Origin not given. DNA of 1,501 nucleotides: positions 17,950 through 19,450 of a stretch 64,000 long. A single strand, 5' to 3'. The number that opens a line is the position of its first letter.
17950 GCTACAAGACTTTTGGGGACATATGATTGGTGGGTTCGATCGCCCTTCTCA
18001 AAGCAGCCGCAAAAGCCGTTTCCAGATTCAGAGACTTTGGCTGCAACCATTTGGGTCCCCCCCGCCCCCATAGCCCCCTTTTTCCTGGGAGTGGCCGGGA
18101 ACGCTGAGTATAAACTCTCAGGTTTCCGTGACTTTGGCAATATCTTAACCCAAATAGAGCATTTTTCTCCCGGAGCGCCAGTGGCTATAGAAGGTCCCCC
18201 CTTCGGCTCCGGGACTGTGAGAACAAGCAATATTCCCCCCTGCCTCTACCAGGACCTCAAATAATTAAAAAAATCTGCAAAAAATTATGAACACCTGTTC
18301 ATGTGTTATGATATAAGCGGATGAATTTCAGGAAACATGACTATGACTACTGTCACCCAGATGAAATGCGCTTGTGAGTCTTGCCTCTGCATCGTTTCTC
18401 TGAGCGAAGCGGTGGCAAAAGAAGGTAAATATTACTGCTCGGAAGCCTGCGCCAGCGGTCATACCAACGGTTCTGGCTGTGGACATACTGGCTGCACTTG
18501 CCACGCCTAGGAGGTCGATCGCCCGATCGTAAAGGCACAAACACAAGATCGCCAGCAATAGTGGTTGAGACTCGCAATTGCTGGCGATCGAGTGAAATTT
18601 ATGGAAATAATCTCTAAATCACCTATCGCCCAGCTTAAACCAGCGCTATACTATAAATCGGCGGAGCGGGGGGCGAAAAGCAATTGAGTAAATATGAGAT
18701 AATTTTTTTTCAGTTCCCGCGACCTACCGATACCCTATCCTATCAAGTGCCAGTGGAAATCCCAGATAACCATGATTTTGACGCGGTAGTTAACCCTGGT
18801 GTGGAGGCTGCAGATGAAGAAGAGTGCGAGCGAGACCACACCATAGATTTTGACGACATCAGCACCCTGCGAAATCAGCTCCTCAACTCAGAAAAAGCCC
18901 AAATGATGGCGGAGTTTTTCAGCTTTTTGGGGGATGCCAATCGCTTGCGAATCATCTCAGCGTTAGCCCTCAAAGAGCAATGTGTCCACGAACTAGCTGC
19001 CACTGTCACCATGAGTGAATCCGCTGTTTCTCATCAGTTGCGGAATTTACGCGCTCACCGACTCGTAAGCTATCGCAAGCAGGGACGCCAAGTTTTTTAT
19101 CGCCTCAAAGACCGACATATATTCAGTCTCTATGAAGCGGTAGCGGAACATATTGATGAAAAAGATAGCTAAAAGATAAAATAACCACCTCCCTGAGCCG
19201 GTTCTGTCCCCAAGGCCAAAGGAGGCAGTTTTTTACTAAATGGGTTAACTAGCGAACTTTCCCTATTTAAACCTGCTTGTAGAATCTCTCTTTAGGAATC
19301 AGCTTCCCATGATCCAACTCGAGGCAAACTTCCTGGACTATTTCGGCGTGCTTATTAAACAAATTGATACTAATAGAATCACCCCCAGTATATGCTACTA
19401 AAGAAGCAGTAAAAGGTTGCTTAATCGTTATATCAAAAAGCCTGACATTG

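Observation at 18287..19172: smtA metallothionein missed by the ORF track, co-oriented with smtB, with a candidate 7-2-7 operator upstream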

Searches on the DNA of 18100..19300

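Call 23: search_rna_families(source=window, start=18100, end=19300, threshold=evalue, max_evalue=1)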
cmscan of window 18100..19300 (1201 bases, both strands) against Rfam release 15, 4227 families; matches with E-value up to 1: 1.
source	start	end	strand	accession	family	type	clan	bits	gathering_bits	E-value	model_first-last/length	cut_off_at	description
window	19032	19104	-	RF01119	sR32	Gene; snRNA; snoRNA; CD-box;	-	14.9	40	0.32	1-57/57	no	Small nucleolar RNA sR32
